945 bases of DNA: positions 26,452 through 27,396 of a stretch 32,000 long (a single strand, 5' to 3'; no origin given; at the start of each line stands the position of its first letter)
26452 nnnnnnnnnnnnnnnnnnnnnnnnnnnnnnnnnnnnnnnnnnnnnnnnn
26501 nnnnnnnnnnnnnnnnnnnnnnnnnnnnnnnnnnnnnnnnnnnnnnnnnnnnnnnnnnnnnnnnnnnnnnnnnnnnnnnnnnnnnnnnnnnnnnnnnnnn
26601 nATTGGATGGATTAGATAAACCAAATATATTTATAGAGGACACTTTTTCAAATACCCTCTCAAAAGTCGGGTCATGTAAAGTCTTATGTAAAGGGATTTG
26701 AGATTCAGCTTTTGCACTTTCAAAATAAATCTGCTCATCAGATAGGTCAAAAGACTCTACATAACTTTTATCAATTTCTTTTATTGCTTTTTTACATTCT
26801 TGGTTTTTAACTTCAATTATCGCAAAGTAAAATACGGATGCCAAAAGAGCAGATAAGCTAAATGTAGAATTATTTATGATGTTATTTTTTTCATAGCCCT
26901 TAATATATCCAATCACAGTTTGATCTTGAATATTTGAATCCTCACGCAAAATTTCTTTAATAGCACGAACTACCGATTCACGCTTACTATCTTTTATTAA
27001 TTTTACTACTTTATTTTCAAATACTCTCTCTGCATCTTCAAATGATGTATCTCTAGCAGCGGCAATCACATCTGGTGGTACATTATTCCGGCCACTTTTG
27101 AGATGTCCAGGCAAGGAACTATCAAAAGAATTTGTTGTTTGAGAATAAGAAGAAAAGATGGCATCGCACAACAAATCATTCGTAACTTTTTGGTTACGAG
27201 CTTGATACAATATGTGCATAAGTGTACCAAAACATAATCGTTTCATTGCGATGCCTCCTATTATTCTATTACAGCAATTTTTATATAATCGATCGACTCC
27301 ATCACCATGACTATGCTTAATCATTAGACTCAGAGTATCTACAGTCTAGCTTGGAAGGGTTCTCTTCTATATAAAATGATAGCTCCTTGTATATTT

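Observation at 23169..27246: AT-rich two-gene module (nuclease-like protein plus Ski2-like DEAH helicase) between a type I R-M operon and a prophage: a Hachiman-like defence candidate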

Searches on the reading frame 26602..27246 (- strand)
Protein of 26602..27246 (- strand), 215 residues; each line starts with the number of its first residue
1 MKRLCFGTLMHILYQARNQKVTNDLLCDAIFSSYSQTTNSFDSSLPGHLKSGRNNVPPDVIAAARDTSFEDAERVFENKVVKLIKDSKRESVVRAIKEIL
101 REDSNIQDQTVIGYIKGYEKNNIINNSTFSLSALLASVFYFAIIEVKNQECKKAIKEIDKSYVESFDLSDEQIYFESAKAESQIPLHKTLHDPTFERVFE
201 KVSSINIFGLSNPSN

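Call 36: search_protein_representatives(protein=window:26602-27246:-)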
Query: 215 residues. Proteins with E-value up to 0.001 (for the whole library): 335; up to 1e-10: 124; up to 1e-30: 25. The best 150 are listed.
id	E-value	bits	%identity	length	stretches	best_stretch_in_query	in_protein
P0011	8.0e-72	257.6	59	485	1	1-214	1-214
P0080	6.3e-55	202.4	50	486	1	1-215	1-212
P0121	2.1e-54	200.7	50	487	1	1-214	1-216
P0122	4.1e-50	186.7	52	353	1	31-214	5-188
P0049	3.0e-47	177.4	44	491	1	1-214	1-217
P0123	4.3e-47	176.9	43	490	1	1-214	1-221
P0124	1.2e-46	175.5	44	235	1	1-214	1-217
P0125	1.2e-44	168.9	42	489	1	1-212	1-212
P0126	7.3e-44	166.4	42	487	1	1-214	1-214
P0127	5.0e-43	163.6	43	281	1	10-212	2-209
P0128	2.0e-41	158.4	40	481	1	1-215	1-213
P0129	1.1e-40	155.9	59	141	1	1-128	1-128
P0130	9.4e-39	149.7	44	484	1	1-214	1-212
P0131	2.5e-38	148.3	39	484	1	1-209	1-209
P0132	2.4e-36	141.8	42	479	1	1-208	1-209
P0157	5.3e-25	104.8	32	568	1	1-214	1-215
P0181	1.4e-17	80.6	33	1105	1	1-166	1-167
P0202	2.5e-14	70.0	33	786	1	3-175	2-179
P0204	3.0e-14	69.8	29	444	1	3-190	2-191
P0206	4.0e-14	69.3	30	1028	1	3-174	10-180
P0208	4.9e-14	69.1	30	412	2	1-170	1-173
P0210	1.1e-13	67.9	27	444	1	1-179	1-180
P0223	2.5e-12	63.5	24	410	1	2-165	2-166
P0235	3.2e-11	59.9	31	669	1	1-165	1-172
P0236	4.0e-11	59.6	31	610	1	2-179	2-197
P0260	6.1e-10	55.7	29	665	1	48-187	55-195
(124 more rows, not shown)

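Call 38: search_protein_families(library=pfam, proteins=[P0181, P0206, P0202, P0235, P0260, P0236, P0157, P0204, P0208, P0223], max_evalue=0.01)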
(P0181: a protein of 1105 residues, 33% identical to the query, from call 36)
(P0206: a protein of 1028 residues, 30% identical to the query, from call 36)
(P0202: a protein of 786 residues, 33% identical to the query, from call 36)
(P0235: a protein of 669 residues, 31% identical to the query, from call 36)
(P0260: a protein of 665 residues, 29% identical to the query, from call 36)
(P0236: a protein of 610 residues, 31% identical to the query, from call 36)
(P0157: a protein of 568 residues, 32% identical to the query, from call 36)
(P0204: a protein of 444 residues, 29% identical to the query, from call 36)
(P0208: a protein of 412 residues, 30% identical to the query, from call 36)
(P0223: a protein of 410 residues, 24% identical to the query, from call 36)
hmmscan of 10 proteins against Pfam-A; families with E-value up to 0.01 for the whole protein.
P0181 (1105 aa): 25 families
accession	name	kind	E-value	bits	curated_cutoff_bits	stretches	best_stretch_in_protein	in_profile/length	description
PF13424.12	TPR_12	-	2.9e-95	313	30.1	9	626-699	4-77/77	Tetratricopeptide repeat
PF07719.23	TPR_2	-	3.9e-42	139.3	27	4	921-953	1-33/34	Tetratricopeptide repeat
PF13374.12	TPR_10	-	4.9e-42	141.2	27.5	3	668-706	3-41/42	Tetratricopeptide repeat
PF00515.34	TPR_1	-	8.2e-42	139.8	27.8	5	709-740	1-32/34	Tetratricopeptide repeat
PF24885.1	TPR_NPHP3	-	7e-39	134.1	100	5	667-762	99-194/239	Nephrocystin-3 TPR domain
PF13181.12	TPR_8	-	8e-33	110.2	25.7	3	711-740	3-32/34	Tetratricopeptide repeat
PF13176.12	TPR_7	-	2.2e-25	86.9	27.9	2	670-702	2-34/36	Tetratricopeptide repeat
PF13428.12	TPR_14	-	2.3e-16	59.1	23.5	0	671-698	5-32/44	Tetratricopeptide repeat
PF13432.12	TPR_16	-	1.1e-11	45.3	32.7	1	680-737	10-59/65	Tetratricopeptide repeat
PF13431.12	TPR_17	-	3.3e-10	39.8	24.4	1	699-729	4-33/34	Tetratricopeptide repeat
PF13414.12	TPR_11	-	6.8e-10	38.9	26.8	1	930-954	3-27/42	TPR repeat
PF17874.7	TPR_MalT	-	3.2e-09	36.9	45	1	629-746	44-158/336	MalT-like TPR region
PF13174.12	TPR_6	-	9.3e-09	35.8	26.3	0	1050-1077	3-30/33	Tetratricopeptide repeat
PF14559.12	TPR_19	-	5.8e-08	33.4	25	0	681-737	5-53/68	Tetratricopeptide repeat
PF00931.28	NB-ARC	-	7.3e-08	32.4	23.5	1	204-337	3-147/248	NB-ARC domain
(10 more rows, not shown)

P0206 (1028 aa): 0 families

P0202 (786 aa): 5 families
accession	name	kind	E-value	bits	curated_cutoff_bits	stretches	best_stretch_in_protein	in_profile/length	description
PF22720.1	SNaCT14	-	2.9e-40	139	27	1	595-775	1-182/186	Short NACHT-associated C-Terminal domain, family 14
PF05729.18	NACHT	-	1.5e-11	44.9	26.7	1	256-400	3-162/167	NACHT domain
PF20720.3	nSTAND3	-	0.00037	20.7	27.2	1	253-286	17-50/155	Novel STAND NTPase 3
PF13401.12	AAA_22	-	0.00082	20.1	27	1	254-351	6-102/130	AAA domain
PF24883.2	NPHP3_N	-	0.00092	19.9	24.8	0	252-278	21-47/164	Nephrocystin 3, N-terminal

P0235 (669 aa): 8 families
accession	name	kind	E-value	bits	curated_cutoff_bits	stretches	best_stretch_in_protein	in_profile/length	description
PF13401.12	AAA_22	-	0.00013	22.7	27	1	257-290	5-41/130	AAA domain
PF13191.12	AAA_16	-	0.00045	21.2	32.6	1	250-290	14-56/167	AAA ATPase domain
PF13173.12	AAA_14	-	0.0012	19.3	27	1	257-325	2-64/129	AAA domain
PF20720.3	nSTAND3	-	0.0014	18.8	27.2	0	257-300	17-46/155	Novel STAND NTPase 3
PF03193.22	RsgA_GTPase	-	0.0028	17.9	30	1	241-280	89-129/174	RsgA GTPase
PF05729.18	NACHT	-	0.003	17.8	26.7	1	260-389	3-131/167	NACHT domain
PF00071.28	Ras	-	0.0089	16.1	21.6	0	260-285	2-27/162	Ras family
PF13555.12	AAA_29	-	0.0094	16.1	27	0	254-274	18-39/61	P-loop containing region of AAA domain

P0260 (665 aa): 3 families
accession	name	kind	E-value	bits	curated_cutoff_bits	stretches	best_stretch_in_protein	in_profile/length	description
PF05729.18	NACHT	-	6.9e-05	23.2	26.7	1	267-425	3-161/167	NACHT domain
PF24883.2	NPHP3_N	-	0.00012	22.8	24.8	0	250-395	7-164/164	Nephrocystin 3, N-terminal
PF13401.12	AAA_22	-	0.0026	18.5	27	0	263-392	4-120/130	AAA domain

P0236 (610 aa): 0 families

P0157 (568 aa): 2 families
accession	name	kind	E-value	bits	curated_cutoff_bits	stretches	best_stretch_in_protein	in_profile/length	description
PF08878.16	HamA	-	6e-17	62.7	25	1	232-340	1-104/230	HamA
PF00270.35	DEAD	-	0.00053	20.2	26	1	340-405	94-157/167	DEAD/DEAH box helicase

P0204 (444 aa): 1 family
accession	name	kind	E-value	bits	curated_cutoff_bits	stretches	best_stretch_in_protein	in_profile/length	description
PF20277.3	CTD11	-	4.7e-28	98.9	27.7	1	272-408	1-138/138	C-terminal domain 11 of the ABC-three component (ABC-3C) systems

P0208 (412 aa): 1 family
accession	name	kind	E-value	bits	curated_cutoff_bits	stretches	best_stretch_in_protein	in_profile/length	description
PF20277.3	CTD11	-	9.6e-32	110.8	27.7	1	274-407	2-138/138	C-terminal domain 11 of the ABC-three component (ABC-3C) systems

P0223 (410 aa): 0 families

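Call 46: search_protein_families(library=pfam, alignment_id=A4, max_evalue=0.001)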
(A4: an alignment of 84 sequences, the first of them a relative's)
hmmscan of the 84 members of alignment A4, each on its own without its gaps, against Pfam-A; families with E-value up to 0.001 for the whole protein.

A. member 1, P0121 (487 aa): 1 family
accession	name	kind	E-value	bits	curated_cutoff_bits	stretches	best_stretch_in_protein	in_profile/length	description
PF08878.16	HamA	-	9.4e-30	104.6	25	1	236-469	4-230/230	HamA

B. families by the number of members that match (of 84 scanned): 35 families (the first 25 are shown)
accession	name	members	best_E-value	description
PF08878.16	HamA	43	7.5e-41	HamA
PF20277.3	CTD11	17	2.7e-35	C-terminal domain 11 of the ABC-three component (ABC-3C) systems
PF20282.3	CTD6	5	1.8e-45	C-terminal domain 6 of the ABC-three component (ABC-3C) systems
PF05729.18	NACHT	2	1.5e-11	NACHT domain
PF13191.12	AAA_16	2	1.4e-05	AAA ATPase domain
PF24883.2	NPHP3_N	2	0.00012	Nephrocystin 3, N-terminal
PF13401.12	AAA_22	2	0.00013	AAA domain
PF13424.12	TPR_12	1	2.9e-95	Tetratricopeptide repeat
PF07719.23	TPR_2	1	3.9e-42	Tetratricopeptide repeat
PF13374.12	TPR_10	1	4.9e-42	Tetratricopeptide repeat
PF00515.34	TPR_1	1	8.2e-42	Tetratricopeptide repeat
PF22720.1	SNaCT14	1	2.9e-40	Short NACHT-associated C-Terminal domain, family 14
PF24885.1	TPR_NPHP3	1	7e-39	Nephrocystin-3 TPR domain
PF20016.6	ThsA_Macro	1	9.5e-35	Thoeris protein ThsA, Macro domain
PF13181.12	TPR_8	1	8e-33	Tetratricopeptide repeat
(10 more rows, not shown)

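Call 47: predict_structure(alignment_id=A3)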
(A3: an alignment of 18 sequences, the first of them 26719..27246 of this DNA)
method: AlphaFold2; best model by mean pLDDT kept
length: 176 residues; sequences in the alignment: 18
mean_pLDDT: 96.3   pTM: 0.92
mean pLDDT of the five models: 96.3, 96.1, 95.9, 95.6, 95.1
residues with pLDDT >= 90: 167; 70-90: 9; 50-70: 0; < 50: 0
segments of 3 or more residues with pLDDT < 50: none
pLDDT, mean of each block of 10 residues (from residue 1): 97 96 96 93 91 96 97 98 98 99 97 94 98 98 97 96 96 97
secondary structure, 60 per line:
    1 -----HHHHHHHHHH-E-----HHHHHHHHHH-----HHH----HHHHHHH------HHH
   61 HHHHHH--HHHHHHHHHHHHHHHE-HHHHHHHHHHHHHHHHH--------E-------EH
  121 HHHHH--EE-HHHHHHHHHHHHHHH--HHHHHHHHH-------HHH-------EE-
elements in order: H6-15 H23-32 H45-51 H58-66 H69-83 H86-102 H120-125 H131-145 H148-156

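Call 52: fold_search(model_id=the predicted structure, library=pdb)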
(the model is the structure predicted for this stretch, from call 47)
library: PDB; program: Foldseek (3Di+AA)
matches with E <= 10: 87; with E <= 0.001: 0
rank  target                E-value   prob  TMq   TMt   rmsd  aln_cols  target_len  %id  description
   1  4s14_A                1.9e+00  0.02  0.16  0.14  13.1       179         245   14  Crystal structure of the orphan nuclear receptor RORgamma ligand-binding domain in complex with 4alpha-caboxyl, 4beta- (released 2015-02-11)
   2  1ymg                  2.8e+00  0.01  0.14  0.12  18.6       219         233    9  The Channel Architecture of Aquaporin O at 2.2 Angstrom Resolution (released 2005-02-08)
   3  5lwp                  3.1e+00  0.02  0.15  0.13  14.2       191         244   12  Discovery of phenoxyindazoles and phenylthioindazoles as RORg inverse agonists (released 2016-11-16)
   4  8xu5_A                3.2e+00  0.02  0.16  0.13  13.5       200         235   14  The Crystal Structure of RORgT from Biortus. (released 2024-01-24)
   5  6x9b_A                3.2e+00  0.01  0.12  0.03  22.0       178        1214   14  Structure of proline utilization A with cis-4-hydroxy-D-proline bound in the L-glutamate-gamma-semialdehyde dehydrogen (released 2020-12-30)
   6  6dmf_F                3.6e+00  0.04  0.19  0.09  11.7       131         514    9  Bacteroides ovatus mixed-linkage glucan utilization locus (MLGUL) SGBP-A with cellohexaose (released 2019-05-29)
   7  6dmf_H                3.6e+00  0.04  0.19  0.09  11.7       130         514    9  Bacteroides ovatus mixed-linkage glucan utilization locus (MLGUL) SGBP-A with cellohexaose (released 2019-05-29)
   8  6q7h                  3.6e+00  0.02  0.15  0.14  13.5       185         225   13  RORCVAR2 (RORGT, 264-499) IN COMPLEX WITH COMPOUND 9 AT 2.3A: Identification of N-aryl imidazoles as potent and selectiv (released 2019-11-27)
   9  5w4v_D                3.6e+00  0.01  0.15  0.15  13.4       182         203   13  Structure of RORgt bound to a tertiary alcohol (released 2017-12-27)
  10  5apk_A                3.8e+00  0.02  0.16  0.13  16.2       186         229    9  Ligand complex of RORg LBD (released 2015-11-25)
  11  9dl3_A                3.8e+00  0.01  0.12  0.03  21.8       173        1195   14  Structure of proline utilization A complexed with quinoline-2-carboxylic acid (released 2024-11-27)
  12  8s8e_o                4.0e+00  0.02  0.17  0.10  14.8       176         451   11  Structure of a yeast 48S-AUC preinitiation complex in closed conformation (model py48S-AUC-3.1) (released 2024-09-11)
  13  3b0w_A                4.0e+00  0.02  0.16  0.15  13.3       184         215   14  Crystal structure of the orphan nuclear receptor ROR(gamma)t ligand-binding domain in complex with digoxin (released 2011-07-06)
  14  6nwt_C                4.0e+00  0.02  0.16  0.14  13.5       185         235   12  RORgamma Ligand Binding Domain (released 2019-07-10)
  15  5k38_B                4.0e+00  0.01  0.15  0.14  13.4       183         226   13  Crystal structure of Retinoic acid receptor-related orphan receptor (ROR) gamma ligand binding domain (released 2017-05-31)
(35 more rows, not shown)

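Call 53: search_protein_families(library=padloc, proteins=[P0204, P0208, P0210, P0223, P0206, P0236, P0202, P0181, P0235], max_evalue=0.001)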
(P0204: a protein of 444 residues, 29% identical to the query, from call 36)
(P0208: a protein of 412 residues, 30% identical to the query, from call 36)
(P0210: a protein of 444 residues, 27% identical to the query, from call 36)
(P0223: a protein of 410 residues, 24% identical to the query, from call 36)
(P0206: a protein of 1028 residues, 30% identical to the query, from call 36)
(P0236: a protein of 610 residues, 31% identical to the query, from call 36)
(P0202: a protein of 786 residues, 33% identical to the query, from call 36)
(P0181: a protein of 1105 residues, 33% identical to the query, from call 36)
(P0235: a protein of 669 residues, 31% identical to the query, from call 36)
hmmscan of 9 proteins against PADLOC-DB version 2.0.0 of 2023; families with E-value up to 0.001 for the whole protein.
P0204 (444 aa): 3 families
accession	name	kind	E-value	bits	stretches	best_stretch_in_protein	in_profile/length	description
PDLC00164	HamA1|HamA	-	8.3e-29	98.8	1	2-179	3-179/490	DUF1837 domain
PDLC04772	PDC-M68A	-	2.1e-05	22.7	1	240-409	77-251/253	-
PDLC04773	PDC-M68A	-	7.9e-05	20.8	1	256-411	31-196/200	-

P0208 (412 aa): 2 families
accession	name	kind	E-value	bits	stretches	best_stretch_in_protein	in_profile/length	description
PDLC00164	HamA1|HamA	-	1.3e-29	101.4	1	1-175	1-173/490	DUF1837 domain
PDLC04772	PDC-M68A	-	0.00044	18.3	1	240-408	76-251/253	-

P0210 (444 aa): 3 families
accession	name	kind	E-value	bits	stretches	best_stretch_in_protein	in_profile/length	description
PDLC00164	HamA1|HamA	-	6.5e-31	105.7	1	1-179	1-179/490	DUF1837 domain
PDLC04772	PDC-M68A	-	6.9e-11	40.6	1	259-441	69-251/253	-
PDLC04773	PDC-M68A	-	8.1e-05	20.8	1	262-442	10-195/200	-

P0223 (410 aa): 2 families
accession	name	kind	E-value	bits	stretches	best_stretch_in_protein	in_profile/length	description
PDLC05032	PDC-S50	-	2.3e-47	160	1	180-403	157-381/387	-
PDLC00164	HamA1|HamA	-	2.3e-25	87.4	1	1-166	1-166/490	DUF1837 domain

P0206 (1028 aa): 1 family
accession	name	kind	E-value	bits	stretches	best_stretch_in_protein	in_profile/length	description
PDLC00164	HamA1|HamA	-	1.4e-23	81.5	1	10-214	3-205/490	DUF1837 domain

P0236 (610 aa): 1 family
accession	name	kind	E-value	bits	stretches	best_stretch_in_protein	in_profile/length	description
PDLC00164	HamA1|HamA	-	6.9e-28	95.8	1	1-198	1-181/490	DUF1837 domain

P0202 (786 aa): 1 family
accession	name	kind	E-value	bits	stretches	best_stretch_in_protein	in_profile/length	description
PDLC00164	HamA1|HamA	-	3.1e-28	96.9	1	2-183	3-179/490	DUF1837 domain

P0181 (1105 aa): 3 families
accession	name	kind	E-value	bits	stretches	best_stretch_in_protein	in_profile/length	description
PDLC00164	HamA1|HamA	-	2.9e-28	97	1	1-172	1-172/490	DUF1837 domain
PDLC01169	TPR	-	2.1e-10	38.4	1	703-785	103-183/252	TPR repeats containing protein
PDLC01171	TPR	-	0.0001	19.5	1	668-814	180-308/504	TPR repeats containing protein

P0235 (669 aa): 2 families
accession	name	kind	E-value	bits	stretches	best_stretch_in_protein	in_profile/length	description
PDLC00164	HamA1|HamA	-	5.6e-21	73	1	1-172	1-166/490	DUF1837 domain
PDLC03841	LeoBC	-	0.00022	18.5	1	221-280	41-100/601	-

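Call 59: fold_search(model_id=the predicted structure, library=viral)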
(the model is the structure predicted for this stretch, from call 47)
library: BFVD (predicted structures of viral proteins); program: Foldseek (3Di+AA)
matches with E <= 10: 57; with E <= 0.001: 0
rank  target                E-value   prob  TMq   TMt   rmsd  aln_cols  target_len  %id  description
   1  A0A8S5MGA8            1.3e+00  0.30  0.39  0.46   6.1       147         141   14  Uncharacterized protein [Siphoviridae sp. ctcfw7]
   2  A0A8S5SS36            1.9e+00  0.13  0.23  0.19  11.5       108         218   10  Repressor protein CI [Myoviridae sp. ctZ2t4]
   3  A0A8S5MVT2            2.4e+00  0.02  0.12  0.16  16.0       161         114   14  Uncharacterized protein [Caudovirales sp. ctUL28]
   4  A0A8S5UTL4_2          3.7e+00  0.02  0.19  0.05  15.4       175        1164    9  Morphogenesis protein 1 hydrolase [Myoviridae sp. ctYA416]
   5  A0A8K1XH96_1          3.7e+00  0.02  0.18  0.04  16.5       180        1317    9  (no name in the UniProt tables at hand)
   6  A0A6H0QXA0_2          3.7e+00  0.01  0.16  0.05  19.1       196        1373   10  Protein ORF62 [Cyprinid herpesvirus 2]
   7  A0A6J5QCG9            3.9e+00  0.02  0.17  0.20  15.2       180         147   16  DUF4192 family protein [uncultured Caudovirales phage]
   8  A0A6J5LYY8            4.1e+00  0.02  0.17  0.12  16.6       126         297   11  Uncharacterized protein [uncultured Caudovirales phage]
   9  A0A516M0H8            4.3e+00  0.02  0.18  0.15  15.2       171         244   12  (no name in the UniProt tables at hand)
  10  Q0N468                4.3e+00  0.01  0.15  0.10  17.7       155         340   13  BJDP [Clanis bilineata nucleopolyhedrovirus]
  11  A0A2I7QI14            4.5e+00  0.03  0.19  0.20  13.0       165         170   12  Uncharacterized protein [Vibrio phage Aphrodite1]
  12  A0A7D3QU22            4.8e+00  0.01  0.14  0.08  14.8       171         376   15  Ribonuclease III [Fadolivirus FV1/VV64]
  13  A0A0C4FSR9            4.8e+00  0.01  0.17  0.13  17.7       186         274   13  Outer capsid protein VP5 (Fragment) [Bluetongue virus 9]
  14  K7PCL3                5.3e+00  0.02  0.18  0.14  13.7       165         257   13  Protein ORF109 [Cyprinid herpesvirus 1]
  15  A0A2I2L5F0            5.6e+00  0.02  0.13  0.08  12.2       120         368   18  Transmembrane domain-containing protein [Orpheovirus IHUMI-LCC2]
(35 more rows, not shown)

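Call 67: search_protein_families(library=ncbifam, proteins=[window:26719-27246:-], max_evalue=0.01)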
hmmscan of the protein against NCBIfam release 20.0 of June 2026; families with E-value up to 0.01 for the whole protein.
window:26719-27246:- (176 aa): 1 family
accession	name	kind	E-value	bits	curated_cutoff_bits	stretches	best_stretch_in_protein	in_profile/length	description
NF050017.1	TransRegFevR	equivalog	0.00099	19.4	180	1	64-134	30-99/109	transcriptional regulator FevR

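Call 78: find_encoding_contigs(protein=P0208, flank=6000, max_places=3)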
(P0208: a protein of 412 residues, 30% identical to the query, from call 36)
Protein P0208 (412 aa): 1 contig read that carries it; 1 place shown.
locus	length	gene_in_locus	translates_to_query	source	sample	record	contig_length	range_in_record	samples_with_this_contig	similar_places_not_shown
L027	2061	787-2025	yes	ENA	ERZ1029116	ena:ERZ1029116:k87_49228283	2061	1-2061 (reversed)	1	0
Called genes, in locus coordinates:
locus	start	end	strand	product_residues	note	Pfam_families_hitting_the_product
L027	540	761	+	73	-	PF13443:HTH_26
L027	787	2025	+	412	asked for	PF20277:CTD11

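Call 80: find_encoding_contigs(protein=P0204, flank=7000, max_places=3)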
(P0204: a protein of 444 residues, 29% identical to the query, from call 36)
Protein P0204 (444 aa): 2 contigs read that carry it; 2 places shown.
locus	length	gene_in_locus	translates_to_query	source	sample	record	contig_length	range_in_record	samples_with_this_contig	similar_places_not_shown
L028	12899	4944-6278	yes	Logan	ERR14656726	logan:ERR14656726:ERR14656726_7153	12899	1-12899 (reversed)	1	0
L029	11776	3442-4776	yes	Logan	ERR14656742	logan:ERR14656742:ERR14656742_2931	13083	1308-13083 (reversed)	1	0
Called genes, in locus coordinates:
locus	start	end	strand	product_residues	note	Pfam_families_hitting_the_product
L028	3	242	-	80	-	?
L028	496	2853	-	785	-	PF05272:VapE-like_dom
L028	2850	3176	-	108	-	-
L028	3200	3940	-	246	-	-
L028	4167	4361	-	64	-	-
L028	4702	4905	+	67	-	PF13443:HTH_26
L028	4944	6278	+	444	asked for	PF20277:CTD11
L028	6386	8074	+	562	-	PF10088:DUF2326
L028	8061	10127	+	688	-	PF01555:N6_N4_Mtase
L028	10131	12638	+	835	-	PF04851:ResIII, PF27151:YagJ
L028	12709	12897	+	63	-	?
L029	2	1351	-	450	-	?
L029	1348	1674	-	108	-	-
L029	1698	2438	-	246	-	-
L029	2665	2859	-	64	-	-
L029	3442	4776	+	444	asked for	PF20277:CTD11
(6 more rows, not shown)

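Call 81: find_encoding_contigs(protein=P0210, flank=7000, max_places=3)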
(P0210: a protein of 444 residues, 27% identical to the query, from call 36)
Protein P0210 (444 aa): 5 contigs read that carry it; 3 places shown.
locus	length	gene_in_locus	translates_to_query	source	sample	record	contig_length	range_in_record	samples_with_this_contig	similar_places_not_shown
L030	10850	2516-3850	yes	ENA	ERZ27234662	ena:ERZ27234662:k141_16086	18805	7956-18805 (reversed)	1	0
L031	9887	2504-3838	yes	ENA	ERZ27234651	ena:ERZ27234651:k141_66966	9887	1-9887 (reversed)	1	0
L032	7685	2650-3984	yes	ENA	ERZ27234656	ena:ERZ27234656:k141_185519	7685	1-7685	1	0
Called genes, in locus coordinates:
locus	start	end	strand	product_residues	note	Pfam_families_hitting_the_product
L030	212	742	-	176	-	-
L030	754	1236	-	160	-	PF14431:YwqJ-deaminase (weak)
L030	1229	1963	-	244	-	PF14386:DUF4417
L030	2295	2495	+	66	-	PF13443:HTH_26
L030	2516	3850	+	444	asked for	PF20277:CTD11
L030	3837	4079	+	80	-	PF20292:MC7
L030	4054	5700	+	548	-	PF10088:DUF2326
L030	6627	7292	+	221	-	PF06970:RepA_N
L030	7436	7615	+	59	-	-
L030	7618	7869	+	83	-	PF12728:HTH_17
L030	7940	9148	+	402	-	PF14659:Phage_int_SAM_3, PF00589:Phage_integrase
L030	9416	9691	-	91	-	-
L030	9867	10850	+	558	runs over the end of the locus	PF26182:Ig_NUP210_5th (faint), PF26918:Ig_Eae (faint), PF02368:Big_2, PF18998:Flg_new_2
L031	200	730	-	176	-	-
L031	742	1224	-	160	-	PF14431:YwqJ-deaminase (weak)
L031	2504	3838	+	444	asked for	PF20277:CTD11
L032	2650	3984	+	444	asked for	PF20277:CTD11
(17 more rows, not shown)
